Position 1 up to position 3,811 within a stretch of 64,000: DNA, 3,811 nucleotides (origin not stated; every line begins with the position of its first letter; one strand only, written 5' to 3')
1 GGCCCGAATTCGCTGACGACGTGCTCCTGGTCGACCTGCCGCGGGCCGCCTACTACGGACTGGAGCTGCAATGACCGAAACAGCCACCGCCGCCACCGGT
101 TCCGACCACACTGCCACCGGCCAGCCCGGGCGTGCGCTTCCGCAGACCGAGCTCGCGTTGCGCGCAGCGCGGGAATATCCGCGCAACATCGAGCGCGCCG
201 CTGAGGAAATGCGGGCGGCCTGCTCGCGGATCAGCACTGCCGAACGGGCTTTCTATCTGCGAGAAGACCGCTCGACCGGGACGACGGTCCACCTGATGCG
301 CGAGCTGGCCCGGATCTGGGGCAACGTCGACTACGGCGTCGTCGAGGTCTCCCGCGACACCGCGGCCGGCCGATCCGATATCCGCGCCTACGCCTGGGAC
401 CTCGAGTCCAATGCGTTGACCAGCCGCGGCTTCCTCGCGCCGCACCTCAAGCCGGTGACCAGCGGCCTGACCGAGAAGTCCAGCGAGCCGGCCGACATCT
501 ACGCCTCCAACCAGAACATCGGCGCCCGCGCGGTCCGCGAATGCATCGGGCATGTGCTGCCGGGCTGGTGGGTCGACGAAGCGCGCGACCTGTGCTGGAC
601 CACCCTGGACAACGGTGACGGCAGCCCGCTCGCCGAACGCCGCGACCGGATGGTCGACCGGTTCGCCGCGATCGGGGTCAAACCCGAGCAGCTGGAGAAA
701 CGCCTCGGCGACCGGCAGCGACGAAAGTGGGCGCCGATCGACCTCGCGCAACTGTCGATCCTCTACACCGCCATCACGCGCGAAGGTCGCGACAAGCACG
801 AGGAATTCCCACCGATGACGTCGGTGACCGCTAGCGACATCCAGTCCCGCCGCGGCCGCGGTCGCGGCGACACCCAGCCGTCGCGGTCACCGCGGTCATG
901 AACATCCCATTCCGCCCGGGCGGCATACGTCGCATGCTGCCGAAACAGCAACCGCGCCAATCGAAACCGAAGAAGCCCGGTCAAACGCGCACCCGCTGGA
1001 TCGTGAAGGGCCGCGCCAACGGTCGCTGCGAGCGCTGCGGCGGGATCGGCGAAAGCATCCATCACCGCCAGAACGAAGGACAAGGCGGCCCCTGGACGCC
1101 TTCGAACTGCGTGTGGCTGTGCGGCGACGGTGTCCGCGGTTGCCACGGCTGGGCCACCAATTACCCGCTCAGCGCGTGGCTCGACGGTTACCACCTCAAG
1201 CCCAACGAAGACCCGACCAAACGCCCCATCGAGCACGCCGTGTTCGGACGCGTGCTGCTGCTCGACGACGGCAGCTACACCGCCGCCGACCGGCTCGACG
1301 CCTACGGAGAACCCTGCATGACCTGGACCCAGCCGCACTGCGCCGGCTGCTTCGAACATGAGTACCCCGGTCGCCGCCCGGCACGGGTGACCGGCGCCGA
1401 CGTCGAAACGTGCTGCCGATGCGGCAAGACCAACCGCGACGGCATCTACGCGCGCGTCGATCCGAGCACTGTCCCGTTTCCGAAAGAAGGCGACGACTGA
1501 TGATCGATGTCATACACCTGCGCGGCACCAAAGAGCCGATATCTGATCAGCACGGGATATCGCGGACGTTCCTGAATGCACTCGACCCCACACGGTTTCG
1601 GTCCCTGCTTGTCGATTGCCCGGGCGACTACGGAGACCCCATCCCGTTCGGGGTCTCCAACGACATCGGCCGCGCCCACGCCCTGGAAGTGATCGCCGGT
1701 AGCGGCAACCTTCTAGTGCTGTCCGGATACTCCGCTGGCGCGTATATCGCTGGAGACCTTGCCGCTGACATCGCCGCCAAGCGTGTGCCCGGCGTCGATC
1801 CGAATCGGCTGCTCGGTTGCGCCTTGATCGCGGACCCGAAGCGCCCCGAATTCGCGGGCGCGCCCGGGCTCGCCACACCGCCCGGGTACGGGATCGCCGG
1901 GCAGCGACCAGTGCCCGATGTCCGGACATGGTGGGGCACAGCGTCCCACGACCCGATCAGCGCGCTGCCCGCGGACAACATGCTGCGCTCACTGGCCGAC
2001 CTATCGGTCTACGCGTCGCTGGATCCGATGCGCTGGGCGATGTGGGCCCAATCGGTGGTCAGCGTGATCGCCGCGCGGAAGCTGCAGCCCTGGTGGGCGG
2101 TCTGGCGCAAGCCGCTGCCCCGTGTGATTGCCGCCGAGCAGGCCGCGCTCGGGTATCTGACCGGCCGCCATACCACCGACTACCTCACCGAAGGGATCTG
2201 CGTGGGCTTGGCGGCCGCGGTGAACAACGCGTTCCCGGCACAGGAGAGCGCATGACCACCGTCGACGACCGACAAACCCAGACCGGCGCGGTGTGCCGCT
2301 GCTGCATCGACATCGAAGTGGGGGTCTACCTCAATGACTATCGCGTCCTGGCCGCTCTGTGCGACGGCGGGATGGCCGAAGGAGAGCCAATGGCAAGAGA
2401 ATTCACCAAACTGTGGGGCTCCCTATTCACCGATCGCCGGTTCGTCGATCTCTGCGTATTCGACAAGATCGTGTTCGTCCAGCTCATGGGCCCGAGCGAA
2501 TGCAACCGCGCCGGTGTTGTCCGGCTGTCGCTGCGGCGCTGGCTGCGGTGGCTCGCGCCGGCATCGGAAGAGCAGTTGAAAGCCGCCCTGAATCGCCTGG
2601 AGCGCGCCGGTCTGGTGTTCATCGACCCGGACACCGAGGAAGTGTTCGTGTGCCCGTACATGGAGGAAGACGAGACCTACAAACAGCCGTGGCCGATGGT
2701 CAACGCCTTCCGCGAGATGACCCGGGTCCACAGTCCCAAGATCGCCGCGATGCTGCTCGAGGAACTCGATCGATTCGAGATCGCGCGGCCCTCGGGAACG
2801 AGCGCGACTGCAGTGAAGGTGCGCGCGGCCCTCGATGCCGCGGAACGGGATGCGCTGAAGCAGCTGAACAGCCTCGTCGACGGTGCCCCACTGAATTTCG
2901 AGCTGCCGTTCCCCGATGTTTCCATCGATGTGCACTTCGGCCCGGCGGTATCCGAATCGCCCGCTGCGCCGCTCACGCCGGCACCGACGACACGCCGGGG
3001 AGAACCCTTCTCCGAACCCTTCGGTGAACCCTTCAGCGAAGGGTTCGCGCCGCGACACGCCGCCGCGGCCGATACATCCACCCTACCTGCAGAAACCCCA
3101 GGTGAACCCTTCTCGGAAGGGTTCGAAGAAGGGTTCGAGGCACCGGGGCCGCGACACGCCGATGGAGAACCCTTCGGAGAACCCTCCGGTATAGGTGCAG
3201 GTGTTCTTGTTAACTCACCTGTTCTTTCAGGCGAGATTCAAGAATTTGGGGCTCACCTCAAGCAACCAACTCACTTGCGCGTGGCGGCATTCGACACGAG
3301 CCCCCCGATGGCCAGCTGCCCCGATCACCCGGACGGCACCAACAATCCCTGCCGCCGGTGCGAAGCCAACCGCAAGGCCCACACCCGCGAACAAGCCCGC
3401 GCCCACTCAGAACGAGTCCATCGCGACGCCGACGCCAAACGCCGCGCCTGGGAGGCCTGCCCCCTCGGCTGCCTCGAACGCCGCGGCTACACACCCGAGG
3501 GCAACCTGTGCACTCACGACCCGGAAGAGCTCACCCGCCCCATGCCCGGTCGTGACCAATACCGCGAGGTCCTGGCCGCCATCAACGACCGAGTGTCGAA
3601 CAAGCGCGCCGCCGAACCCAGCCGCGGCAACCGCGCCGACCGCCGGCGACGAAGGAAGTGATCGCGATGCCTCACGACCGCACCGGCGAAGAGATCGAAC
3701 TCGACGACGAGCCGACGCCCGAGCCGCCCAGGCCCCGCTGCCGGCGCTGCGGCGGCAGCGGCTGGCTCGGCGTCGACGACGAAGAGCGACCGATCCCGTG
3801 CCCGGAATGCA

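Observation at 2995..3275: Lambda-ori-like architecture inside a coding region: iteron array plus AT-rich patch within a putative initiator gene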

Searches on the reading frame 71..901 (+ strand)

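Call 36: search_protein_families(library=phrogs, proteins=[window:71-901:+], max_evalue=0.001)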
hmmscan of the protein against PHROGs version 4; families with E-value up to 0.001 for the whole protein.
window:71-901:+ (276 aa): 1 family
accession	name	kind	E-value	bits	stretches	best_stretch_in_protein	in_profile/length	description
phrog_3657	-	unknown function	3.9e-71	240.5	1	8-258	16-265/289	-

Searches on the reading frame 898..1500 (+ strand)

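Call 36: search_protein_families(library=phrogs, proteins=[window:898-1500:+], max_evalue=0.001)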
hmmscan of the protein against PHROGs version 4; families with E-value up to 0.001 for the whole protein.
window:898-1500:+ (200 aa): 6 families
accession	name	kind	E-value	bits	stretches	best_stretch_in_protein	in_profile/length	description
phrog_740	-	DNA, RNA and nucleotide metabolism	2.3e-29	103.4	1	21-131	18-129/332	HNH endonuclease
phrog_14515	-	DNA, RNA and nucleotide metabolism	4.1e-18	66.4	1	64-131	5-71/77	HNH endonuclease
phrog_589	-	DNA, RNA and nucleotide metabolism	1.3e-07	32.6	1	22-84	72-136/179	HNH endonuclease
phrog_7370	-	DNA, RNA and nucleotide metabolism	4.4e-05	24.5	1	30-89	30-86/115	HNH endonuclease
phrog_1271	-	DNA, RNA and nucleotide metabolism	0.00034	21.1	1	24-75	247-308/361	HNH endonuclease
phrog_119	-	DNA, RNA and nucleotide metabolism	0.00044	20.2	1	16-77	178-249/443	HNH endonuclease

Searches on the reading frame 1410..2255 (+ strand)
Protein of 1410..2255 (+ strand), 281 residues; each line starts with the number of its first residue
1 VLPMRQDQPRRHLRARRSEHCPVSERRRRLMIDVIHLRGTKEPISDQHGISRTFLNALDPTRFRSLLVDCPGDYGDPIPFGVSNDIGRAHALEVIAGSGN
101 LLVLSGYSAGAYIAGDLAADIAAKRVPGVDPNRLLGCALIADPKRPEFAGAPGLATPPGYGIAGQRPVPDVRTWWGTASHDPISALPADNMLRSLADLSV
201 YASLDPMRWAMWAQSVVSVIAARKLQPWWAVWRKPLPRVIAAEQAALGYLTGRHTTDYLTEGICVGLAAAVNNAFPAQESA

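Call 9: search_protein_families(library=pfam, proteins=[window:1410-2255:+], max_evalue=0.1)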
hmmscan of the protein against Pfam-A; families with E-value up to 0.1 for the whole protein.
window:1410-2255:+ (281 aa): 1 family
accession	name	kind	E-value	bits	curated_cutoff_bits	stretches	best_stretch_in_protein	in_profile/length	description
PF08237.17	PE-PPE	-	0.052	13.4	21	1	98-147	47-96/228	PE-PPE domain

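Call 10: search_protein_families(library=phrogs, proteins=[window:1410-2255:+], max_evalue=0.01)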
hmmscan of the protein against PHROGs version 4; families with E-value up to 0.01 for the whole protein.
window:1410-2255:+ (281 aa): 2 families
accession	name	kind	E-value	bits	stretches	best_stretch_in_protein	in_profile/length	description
phrog_102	-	lysis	6.6e-23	82.7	1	32-265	96-346/369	endolysin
phrog_28464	-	unknown function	0.0015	18.1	1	82-147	72-136/518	-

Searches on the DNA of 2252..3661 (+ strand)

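Call 7: search_dna_similar(query=window:2252-3661:+, collection=phages, mode=near, max_rows=30)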
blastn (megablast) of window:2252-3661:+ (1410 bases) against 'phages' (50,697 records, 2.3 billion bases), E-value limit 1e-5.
No match.

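Call 42: search_dna_similar(query=L012:3001-4125:+, collection=phages, mode=near, max_rows=12)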
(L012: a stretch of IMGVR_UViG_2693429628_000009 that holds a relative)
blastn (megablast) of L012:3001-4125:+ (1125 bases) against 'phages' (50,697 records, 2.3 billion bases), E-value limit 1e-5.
Records with a match: 9; places in all: 9; records where one place covers at least 80% of the query: 6.
Best place of each record, by identity: 95-99% 6; 60-80% 3.
By first word of the organism name: Mycobacterium 7; Gordonia 2.
By host as written in the record: Gordonia terrae 3612 2; Mycobacterium abscessus T48 1; Mycobacterium abscessus T36 1; Mycobacterium abscessus T49 1; Mycobacterium abscessus T46 1; Mycobacterium abscessus GD88 1; Mycobacterium abscessus GD43A 1; Mycobacterium smegmatis mc#155 1.
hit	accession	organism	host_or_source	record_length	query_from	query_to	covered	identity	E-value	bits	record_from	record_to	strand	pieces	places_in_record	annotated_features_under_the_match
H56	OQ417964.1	Mycobacterium phage prophiT48-1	Mycobacterium abscessus T48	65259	1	1123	100%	98.4%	0e+0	1975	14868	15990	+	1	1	31: RepA-like replication initiator | 32: hypothetical protein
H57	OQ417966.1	Mycobacterium phage prophiT36-1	Mycobacterium abscessus T36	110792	1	1123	100%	98.4%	0e+0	1975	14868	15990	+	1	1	31: RepA-like replication initiator | 32: hypothetical protein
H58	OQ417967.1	Mycobacterium phage prophiT49-1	Mycobacterium abscessus T49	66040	1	1125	100%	98.2%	0e+0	1967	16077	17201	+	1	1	32: RepA-like replication initiator | 33: hypothetical protein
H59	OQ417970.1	Mycobacterium phage prophiT46-2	Mycobacterium abscessus T46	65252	1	1125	100%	97.7%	0e+0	1934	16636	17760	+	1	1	34: RepA-like replication initiator | 35: hypothetical protein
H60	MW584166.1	Mycobacterium phage prophi88-1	Mycobacterium abscessus GD88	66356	1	1125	100%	96.9%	0e+0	1890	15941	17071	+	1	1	32: RepA-like replication initiator | 33: hypothetical protein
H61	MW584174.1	Mycobacterium phage prophi_GD43-6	Mycobacterium abscessus GD43A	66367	1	1125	100%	96.9%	0e+0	1890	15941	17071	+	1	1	32: RepA-like replication initiator | 33: hypothetical protein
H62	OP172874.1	Mycobacterium phage Mask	Mycobacterium smegmatis mc#155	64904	1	755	67%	77.9%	2e-121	442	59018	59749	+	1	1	84: RepA-like replication initiator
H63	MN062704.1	Gordonia phage JuJu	Gordonia terrae 3612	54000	789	990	18%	75.4%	9e-15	88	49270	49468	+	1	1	79: hypothetical protein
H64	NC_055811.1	Gordonia phage JuJu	Gordonia terrae 3612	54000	789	990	18%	75.4%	9e-15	88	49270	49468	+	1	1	79: replication initiation protein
